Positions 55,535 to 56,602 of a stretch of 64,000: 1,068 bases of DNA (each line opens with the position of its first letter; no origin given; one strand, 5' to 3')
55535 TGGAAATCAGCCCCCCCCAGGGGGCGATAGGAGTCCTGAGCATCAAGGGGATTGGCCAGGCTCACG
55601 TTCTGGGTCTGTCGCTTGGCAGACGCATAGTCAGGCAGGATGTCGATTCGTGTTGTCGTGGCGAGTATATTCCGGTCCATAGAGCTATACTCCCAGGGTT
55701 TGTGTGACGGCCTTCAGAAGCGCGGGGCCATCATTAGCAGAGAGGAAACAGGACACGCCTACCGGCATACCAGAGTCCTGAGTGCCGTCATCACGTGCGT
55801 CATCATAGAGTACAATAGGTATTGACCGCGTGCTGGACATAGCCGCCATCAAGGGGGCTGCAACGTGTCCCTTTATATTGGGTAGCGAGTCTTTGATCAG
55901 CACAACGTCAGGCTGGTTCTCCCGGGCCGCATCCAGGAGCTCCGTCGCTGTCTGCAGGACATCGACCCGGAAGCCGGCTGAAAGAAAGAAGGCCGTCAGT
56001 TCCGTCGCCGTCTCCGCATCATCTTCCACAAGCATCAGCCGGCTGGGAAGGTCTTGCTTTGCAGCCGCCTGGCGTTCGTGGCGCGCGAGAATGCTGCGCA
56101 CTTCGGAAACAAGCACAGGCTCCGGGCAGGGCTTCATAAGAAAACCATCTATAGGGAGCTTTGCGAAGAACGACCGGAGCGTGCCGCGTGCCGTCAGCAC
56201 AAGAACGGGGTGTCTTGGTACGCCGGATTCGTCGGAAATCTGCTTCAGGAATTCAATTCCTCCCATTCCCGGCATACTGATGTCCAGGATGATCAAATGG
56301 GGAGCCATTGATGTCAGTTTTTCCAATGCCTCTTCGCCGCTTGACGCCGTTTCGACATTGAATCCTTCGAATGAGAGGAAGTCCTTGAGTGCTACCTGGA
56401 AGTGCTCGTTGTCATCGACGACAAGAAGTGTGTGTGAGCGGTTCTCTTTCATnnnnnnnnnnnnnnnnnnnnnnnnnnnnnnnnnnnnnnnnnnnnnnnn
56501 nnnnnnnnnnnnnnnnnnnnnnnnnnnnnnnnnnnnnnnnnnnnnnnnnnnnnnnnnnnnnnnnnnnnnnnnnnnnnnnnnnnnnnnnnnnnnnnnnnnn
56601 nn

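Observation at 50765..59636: Eight-gene same-strand phosphorelay made only of kinases and receiver-only proteins, with a duplicated [REC-HK-REC + REC-REC] module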

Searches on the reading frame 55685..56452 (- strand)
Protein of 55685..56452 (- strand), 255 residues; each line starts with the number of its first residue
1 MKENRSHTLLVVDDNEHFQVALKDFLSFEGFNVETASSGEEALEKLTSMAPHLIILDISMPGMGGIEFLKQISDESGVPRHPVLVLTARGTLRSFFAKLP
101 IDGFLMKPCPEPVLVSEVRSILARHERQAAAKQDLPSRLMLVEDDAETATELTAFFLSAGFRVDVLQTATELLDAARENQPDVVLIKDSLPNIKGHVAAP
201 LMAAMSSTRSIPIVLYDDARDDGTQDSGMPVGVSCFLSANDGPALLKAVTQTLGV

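Call 3: search_protein_families(library=pfam, proteins=[window:55685-56452:-], max_evalue=0.01)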
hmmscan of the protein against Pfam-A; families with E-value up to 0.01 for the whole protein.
window:55685-56452:- (255 aa): 3 families
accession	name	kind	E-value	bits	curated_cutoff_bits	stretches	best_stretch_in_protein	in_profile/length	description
PF00072.30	Response_reg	-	5.8e-34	117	30.2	2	10-118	2-110/111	Response regulator receiver domain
PF06490.17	FleQ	-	2e-05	25.3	22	0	9-90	2-79/108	Flagellar regulatory protein FleQ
PF23198.2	PDE8A_N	-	0.0043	17.4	29.6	0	28-58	32-62/147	PDE8A-like, N-terminal domain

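Call 7: find_encoding_contigs(protein=window:55685-56452:-, flank=10000, max_places=6)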
Protein window:55685-56452:- (255 aa): 24 contigs read that carry it; 6 places shown.
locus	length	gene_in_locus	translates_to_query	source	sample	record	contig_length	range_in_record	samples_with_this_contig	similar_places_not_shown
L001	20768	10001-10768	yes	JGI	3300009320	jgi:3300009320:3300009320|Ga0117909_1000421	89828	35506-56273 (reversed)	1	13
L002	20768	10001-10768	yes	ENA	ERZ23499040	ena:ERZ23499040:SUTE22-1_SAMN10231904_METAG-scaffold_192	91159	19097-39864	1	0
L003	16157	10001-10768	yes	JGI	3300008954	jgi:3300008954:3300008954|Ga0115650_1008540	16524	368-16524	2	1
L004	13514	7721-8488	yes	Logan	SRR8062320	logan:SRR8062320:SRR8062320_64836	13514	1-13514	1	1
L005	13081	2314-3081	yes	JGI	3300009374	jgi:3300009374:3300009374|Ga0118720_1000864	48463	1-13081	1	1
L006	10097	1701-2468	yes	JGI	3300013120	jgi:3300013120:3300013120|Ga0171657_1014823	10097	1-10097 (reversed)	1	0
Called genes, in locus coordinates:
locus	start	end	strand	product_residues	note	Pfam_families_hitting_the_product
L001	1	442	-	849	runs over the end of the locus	PF13181:TPR_8 (faint), PF00515:TPR_1 (faint), PF13414:TPR_11, PF13431:TPR_17 (faint), PF13432:TPR_16 (weak)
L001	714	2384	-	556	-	-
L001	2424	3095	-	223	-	-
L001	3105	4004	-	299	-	PF13401:AAA_22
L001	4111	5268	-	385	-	-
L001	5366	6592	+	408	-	PF00535:Glycos_transf_2, PF13641:Glyco_tranf_2_3, PF13632:Glyco_trans_2_3 (weak)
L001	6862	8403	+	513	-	PF17152:CHASE8, PF00512:HisKA, PF02518:HATPase_c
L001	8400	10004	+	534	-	PF00072:Response_reg, PF00512:HisKA, PF02518:HATPase_c, PF00072:Response_reg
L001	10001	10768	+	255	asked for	PF06490:FleQ (faint), PF00072:Response_reg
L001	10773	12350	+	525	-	PF00989:PAS, PF13188:PAS_8 (weak), PF13426:PAS_9 (weak), PF13188:PAS_8 (weak), PF00989:PAS, PF13426:PAS_9, PF00512:HisKA, PF02518:HATPase_c, +1 more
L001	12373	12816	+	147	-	PF00072:Response_reg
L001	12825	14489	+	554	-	PF00072:Response_reg, PF00512:HisKA, PF02518:HATPase_c, PF00072:Response_reg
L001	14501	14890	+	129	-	PF00072:Response_reg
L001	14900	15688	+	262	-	PF00072:Response_reg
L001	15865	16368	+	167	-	PF01288:HPPK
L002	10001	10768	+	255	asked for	PF06490:FleQ (faint), PF00072:Response_reg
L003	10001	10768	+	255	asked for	PF06490:FleQ (faint), PF00072:Response_reg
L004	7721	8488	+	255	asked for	PF06490:FleQ (faint), PF00072:Response_reg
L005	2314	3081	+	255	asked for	PF06490:FleQ (faint), PF00072:Response_reg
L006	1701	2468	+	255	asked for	PF06490:FleQ (faint), PF00072:Response_reg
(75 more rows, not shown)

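Call 11: find_homologous_proteins(query=window:55685-56452:-, max_evalue=1e-10)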
Query window:55685-56452:- (255 aa): 381 proteins with E <= 1e-10 among 3636 candidates; the best 120 are listed.
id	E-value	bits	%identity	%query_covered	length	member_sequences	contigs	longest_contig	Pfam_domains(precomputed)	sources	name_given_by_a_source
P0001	2.3e-160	550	100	100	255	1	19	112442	PF00072.31,PF06490.18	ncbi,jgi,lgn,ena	-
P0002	3.9e-121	421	77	100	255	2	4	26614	PF00072.31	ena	-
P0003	2.6e-119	415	76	100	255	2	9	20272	PF00072.31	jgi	-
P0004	6.8e-116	404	75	100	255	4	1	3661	PF00072.31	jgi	jgi:two-component system CAI-1 autoinducer sensor kinase/phosphatase CqsS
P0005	1.1e-109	384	71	100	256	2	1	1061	PF00072.31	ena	-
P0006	7.3e-99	348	69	97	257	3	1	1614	PF00072.31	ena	-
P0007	8.7e-98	345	67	97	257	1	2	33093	PF00072.31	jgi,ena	jgi:CheY-like chemotaxis protein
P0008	3.9e-82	294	56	99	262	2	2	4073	PF00072.31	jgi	jgi:two-component system CAI-1 autoinducer sensor kinase/phosphatase CqsS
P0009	1.1e-62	230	46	98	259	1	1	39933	PF00072.31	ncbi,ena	-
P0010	8.6e-62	227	47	99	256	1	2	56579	PF23198.2,PF00072.31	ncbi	-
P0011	1.2e-60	223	45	100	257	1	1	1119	PF00072.31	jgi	jgi:DNA-binding response OmpR family regulator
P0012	5.3e-60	221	45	98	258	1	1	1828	PF00072.31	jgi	jgi:DNA-binding response OmpR family regulator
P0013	8.9e-59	217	45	100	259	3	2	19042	PF00072.31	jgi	-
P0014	1.6e-58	216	50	83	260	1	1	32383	PF00072.31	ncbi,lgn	-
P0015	8.6e-58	214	43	98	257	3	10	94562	PF00072.31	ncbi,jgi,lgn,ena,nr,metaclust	ncbi:MAG: hypothetical protein A2283_15290 [Lentisphaerae bacterium RIFOXYA12_FULL_48_11]|nr:MAG: hy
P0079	2.7e-49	186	42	98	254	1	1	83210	PF00072.31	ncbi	ncbi:response regulator [Verrucomicrobiota bacterium]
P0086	7.6e-49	185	43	97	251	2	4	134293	PF00072.31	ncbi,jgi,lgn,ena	ncbi:MAG: response regulator [bacterium]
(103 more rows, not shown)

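Call 12: find_encoding_contigs(protein=P0015, flank=10000, max_places=1)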
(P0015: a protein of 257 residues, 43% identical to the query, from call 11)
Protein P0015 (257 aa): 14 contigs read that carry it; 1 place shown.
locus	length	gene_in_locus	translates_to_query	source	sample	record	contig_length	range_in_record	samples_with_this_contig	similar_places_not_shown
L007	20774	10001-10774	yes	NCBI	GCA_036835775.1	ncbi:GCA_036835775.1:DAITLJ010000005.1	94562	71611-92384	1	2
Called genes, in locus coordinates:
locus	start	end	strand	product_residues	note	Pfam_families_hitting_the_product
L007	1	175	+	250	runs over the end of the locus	PF13510:Fer2_4, PF00111:Fer2, PF10588:NADH-G_4Fe-4S_3, PF13459:Fer4_15, PF22117:Fer4_Nqo3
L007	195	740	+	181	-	PF01058:Oxidored_q6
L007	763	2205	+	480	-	PF27537:HoxH, PF00374:NiFeSe_Hases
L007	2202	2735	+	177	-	-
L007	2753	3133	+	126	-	PF00072:Response_reg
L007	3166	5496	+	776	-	PF00708:Acylphosphatase, PF07503:zf-HYPF, PF01300:Sua5_yciO_yrdC, PF17788:HypF_C, PF22521:HypF_C_2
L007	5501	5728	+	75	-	PF01455:HupF_HypC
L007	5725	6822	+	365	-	PF01924:HypD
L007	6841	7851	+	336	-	PF00586:AIRS, PF02769:AIRS_C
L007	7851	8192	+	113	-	PF01155:HypA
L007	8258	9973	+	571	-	PF00989:PAS (weak), PF13426:PAS_9, PF00512:HisKA, PF02518:HATPase_c, PF00072:Response_reg (weak)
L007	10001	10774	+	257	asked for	PF00072:Response_reg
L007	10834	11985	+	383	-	PF25917:BSH_RND, PF25973:BSH_CzcB (faint), PF25876:HH_MFP_RND, PF25944:Beta-barrel_RND, PF25967:RND-MFP_C, PF25989:YknX_C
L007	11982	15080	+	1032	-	PF00873:ACR_tran, PF02355:SecD_SecF_C (faint)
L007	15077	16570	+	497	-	PF02321:OEP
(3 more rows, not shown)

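Call 13: find_encoding_contigs(protein=P0079, flank=10000, max_places=1)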
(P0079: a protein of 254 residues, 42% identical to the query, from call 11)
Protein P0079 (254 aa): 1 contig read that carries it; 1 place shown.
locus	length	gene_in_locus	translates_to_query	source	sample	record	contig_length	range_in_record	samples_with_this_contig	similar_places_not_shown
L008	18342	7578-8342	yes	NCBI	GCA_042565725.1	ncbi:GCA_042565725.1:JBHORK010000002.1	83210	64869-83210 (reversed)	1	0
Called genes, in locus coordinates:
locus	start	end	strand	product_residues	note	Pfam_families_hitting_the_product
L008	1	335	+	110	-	PF08843:AbiEii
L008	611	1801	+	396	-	PF13173:AAA_14, PF13635:DUF4143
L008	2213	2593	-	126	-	PF00072:Response_reg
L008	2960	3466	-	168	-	-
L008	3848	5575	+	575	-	PF00512:HisKA (weak)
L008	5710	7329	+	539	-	PF00989:PAS, PF00512:HisKA, PF02518:HATPase_c, PF00072:Response_reg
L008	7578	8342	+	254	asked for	PF00072:Response_reg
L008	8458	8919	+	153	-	PF22811:Zn_ribbon_NrdR, PF03477:ATP-cone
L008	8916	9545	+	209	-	-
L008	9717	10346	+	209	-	PF01510:Amidase_2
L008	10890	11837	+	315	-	PF01259:SAICAR_synt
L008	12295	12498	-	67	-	-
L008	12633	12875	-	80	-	PF21742:DUF6868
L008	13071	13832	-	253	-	PF00263:Secretin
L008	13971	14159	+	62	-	-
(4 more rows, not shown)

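Call 14: find_encoding_contigs(protein=P0086, flank=10000, max_places=1)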
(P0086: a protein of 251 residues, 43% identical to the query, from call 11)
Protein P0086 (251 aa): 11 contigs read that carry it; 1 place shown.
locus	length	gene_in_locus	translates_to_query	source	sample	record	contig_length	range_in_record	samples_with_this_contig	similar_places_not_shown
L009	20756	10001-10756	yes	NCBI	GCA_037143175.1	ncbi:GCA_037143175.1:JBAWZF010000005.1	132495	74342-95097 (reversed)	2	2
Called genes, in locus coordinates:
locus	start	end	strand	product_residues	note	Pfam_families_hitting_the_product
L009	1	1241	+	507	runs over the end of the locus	PF04349:MdoG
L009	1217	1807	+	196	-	-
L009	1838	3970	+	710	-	PF00535:Glycos_transf_2, PF13506:Glyco_transf_21 (weak), PF13632:Glyco_trans_2_3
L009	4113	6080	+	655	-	PF00072:Response_reg, PF00989:PAS (weak), PF13188:PAS_8 (weak), PF13426:PAS_9, PF00512:HisKA, PF02518:HATPase_c, PF00072:Response_reg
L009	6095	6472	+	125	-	PF02152:FolB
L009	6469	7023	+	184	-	PF01227:GTP_cyclohydroI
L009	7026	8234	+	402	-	PF01676:Metalloenzyme, PF10143:PhosphMutase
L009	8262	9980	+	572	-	PF13426:PAS_9 (weak), PF00512:HisKA, PF02518:HATPase_c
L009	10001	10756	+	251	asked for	PF00072:Response_reg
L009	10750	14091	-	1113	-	PF02687:FtsX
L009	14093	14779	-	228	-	PF00005:ABC_tran, PF13304:AAA_21 (faint)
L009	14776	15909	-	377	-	PF13570:Beta-prop_ACSF4, PF01011:PQQ (faint), PF13360:PQQ_2, PF25293:Beta-prop_EMC1_N (weak), PF13570:Beta-prop_ACSF4, PF13360:PQQ_2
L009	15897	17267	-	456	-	PF13579:Glyco_trans_4_4, PF13439:Glyco_transf_4, PF00534:Glycos_transf_1, PF13692:Glyco_trans_1_4, PF13524:Glyco_trans_1_2 (faint)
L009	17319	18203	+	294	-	PF00303:Thymidylat_synt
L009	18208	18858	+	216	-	PF04127:DFP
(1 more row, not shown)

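Call 19: find_related_loci(query=A1, collection=genome_contigs, flank=10000)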
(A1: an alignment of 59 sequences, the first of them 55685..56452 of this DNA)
Query A1 (255 aa) in genome_contigs; peptide patterns used: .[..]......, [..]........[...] (x = any residue, [..] = any of these).
598 stretches matched a pattern (row limit reached: there are more); 557 encode a relative of the query (tblastn E <= 1e-3); the best 80 are kept; 80 distinct loci.
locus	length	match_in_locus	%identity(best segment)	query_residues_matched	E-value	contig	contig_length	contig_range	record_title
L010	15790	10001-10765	76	1-255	2e-127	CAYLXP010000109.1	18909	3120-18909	MAG TPA_asm: uncultured Victivallales bacterium isolate SRP200020_co4_239 genome assembly, contig: NODE_3158_length_1890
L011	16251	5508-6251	68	8-255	7e-105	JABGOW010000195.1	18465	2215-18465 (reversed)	MAG: Verrucomicrobia bacterium isolate co234_bin17 NODE_5553_length_18465_cov_4.977241, whole genome shotgun sequence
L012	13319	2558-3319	46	4-254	3e-69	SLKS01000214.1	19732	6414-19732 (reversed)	MAG: Kiritimatiellae bacterium isolate CSSed165cm_27R1 CSSed16-5cm-6706, whole genome shotgun sequence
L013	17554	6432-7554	50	5-220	1e-63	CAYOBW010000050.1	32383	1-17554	MAG TPA_asm: uncultured Victivallales bacterium isolate SRP272421_co2_758 genome assembly, contig: NODE_3001_length_3238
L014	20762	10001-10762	44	1-254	5e-68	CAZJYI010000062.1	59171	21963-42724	MAG TPA_asm: uncultured Victivallales bacterium isolate binchicken_co97_160 genome assembly, contig: NODE_1950_length_59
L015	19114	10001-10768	45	2-255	3e-63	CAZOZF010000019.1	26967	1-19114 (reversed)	MAG TPA_asm: uncultured Verrucomicrobiota bacterium isolate SRP272421_co1_241 genome assembly, contig: NODE_4209_length_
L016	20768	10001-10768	44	1-253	3e-63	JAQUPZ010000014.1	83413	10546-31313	MAG: Kiritimatiellae bacterium isolate STD1_38 NODE_567_length_83413_cov_6.472324_Sandtown_D1, whole genome shotgun sequ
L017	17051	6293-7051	44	4-254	2e-62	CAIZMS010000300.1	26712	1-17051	uncultured bacterium isolate Loc080925-8m_bin-101 genome assembly, contig: bin-101:300/419, whole genome shotgun sequenc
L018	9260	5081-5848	43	1-253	4e-62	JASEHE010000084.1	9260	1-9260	MAG: Verrucomicrobiota bacterium isolate Yes70-15 NODE_84_length_9260_cov_15.208474, whole genome shotgun sequence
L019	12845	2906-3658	44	1-249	4e-61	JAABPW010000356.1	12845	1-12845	MAG: Verrucomicrobia bacterium isolate S02.Bin004 Scaffold_64, whole genome shotgun sequence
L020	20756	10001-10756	43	1-250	2e-60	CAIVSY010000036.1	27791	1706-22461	uncultured bacterium isolate LaPlata_bin-2000 genome assembly, contig: bin-2000:036/118, whole genome shotgun sequence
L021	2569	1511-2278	40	1-253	2e-59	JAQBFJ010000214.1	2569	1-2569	MAG: Verrucomicrobiota bacterium isolate MAG_440_bin-02 440_bin-02_ctg-214, whole genome shotgun sequence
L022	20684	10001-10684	42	8-238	6e-59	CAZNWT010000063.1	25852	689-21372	MAG TPA_asm: uncultured Victivallales bacterium isolate binchicken_co47_191 genome assembly, contig: NODE_1233_length_25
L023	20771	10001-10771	40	1-253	6e-59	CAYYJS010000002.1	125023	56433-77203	MAG TPA_asm: uncultured Victivallales bacterium isolate SRP272421_co2_539 genome assembly, contig: NODE_108_length_12502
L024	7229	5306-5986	42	1-227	1e-58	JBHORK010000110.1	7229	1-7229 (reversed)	Verrucomicrobiota bacterium isolate SAG AM-311-M03 NODE_110_length_7229_cov_23.856426, whole genome shotgun sequence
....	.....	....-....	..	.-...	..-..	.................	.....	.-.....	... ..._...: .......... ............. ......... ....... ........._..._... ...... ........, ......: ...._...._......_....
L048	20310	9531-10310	39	1-255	2e-53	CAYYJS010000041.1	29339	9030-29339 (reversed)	MAG TPA_asm: uncultured Victivallales bacterium isolate SRP272421_co2_539 genome assembly, contig: NODE_3693_length_2933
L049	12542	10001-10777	39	1-253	6e-54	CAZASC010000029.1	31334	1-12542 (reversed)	MAG TPA_asm: uncultured Victivallales bacterium isolate binchicken_co3_499 genome assembly, contig: NODE_4386_length_313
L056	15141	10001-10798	40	1-253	5e-53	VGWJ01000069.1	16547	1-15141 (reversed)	MAG: Lentisphaerae bacterium isolate M_DeepCast_400m_m2_230 M_DeepCast_400m_m2_230_Ga0194112_10005774, whole genome shot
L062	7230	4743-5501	40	1-255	2e-51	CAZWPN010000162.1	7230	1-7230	MAG TPA_asm: uncultured Victivallales bacterium isolate SRP272421_co4_76 genome assembly, contig: NODE_35358_length_7230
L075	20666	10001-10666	41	1-216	1e-48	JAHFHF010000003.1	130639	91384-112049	MAG: Candidatus Omnitrophota bacterium isolate nzgw332 NODE_86_length_130640_cov_3.520698, whole genome shotgun sequence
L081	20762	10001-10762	38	7-254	1e-47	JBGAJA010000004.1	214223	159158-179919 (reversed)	MAG: Candidatus Omnitrophota bacterium isolate MAG_AAO_H125.54 AAOH125-54_opera_contig_294, whole genome shotgun sequenc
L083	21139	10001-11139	41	6-219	3e-47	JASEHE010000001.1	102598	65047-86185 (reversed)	MAG: Verrucomicrobiota bacterium isolate Yes70-15 NODE_1_length_102598_cov_16.329026, whole genome shotgun sequence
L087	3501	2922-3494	50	9-195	7e-46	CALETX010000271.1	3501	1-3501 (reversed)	MAG: uncultured bacterium isolate R1_Bin_Bin_98_1 genome assembly, contig: c_000000769840, whole genome shotgun sequence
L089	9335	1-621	41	51-254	1e-44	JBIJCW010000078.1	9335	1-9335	MAG: Kiritimatiellia bacterium isolate ME2006-08-22D15_3300044611_group2_bin126 Rohwer_bin2518_scaffold_10060_c1, whole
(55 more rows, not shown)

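Call 24: predict_structure(alignment_id=A1)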
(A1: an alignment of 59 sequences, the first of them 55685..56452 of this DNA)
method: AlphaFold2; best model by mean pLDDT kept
length: 255 residues; sequences in the alignment: 59
mean_pLDDT: 91.4   pTM: 0.61
mean pLDDT of the five models: 91.4, 90.8, 90.7, 90.2, 90.0
residues with pLDDT >= 90: 196; 70-90: 42; 50-70: 14; < 50: 3
segments of 3 or more residues with pLDDT < 50: none
pLDDT, mean of each block of 10 residues (from residue 1): 76 96 97 97 98 96 91 93 94 85 94 96 85 73 97 92 96 96 96 95 95 91 68 93 94 87
secondary structure, 60 per line:
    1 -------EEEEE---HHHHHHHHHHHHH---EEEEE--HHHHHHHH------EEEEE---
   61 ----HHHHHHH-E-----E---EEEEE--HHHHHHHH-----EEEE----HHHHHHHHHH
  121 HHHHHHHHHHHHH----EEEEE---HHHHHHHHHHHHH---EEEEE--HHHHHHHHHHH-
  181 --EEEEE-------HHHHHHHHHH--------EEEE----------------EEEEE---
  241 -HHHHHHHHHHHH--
elements in order: E8-12 H16-28 E32-36 H39-46 E53-57 H65-71 E83-87 H90-97 E103-106 H111-133 E138-142 H146-158 E162-166 H169-179 E183-187 H195-204 E213-216 E233-237 H242-253
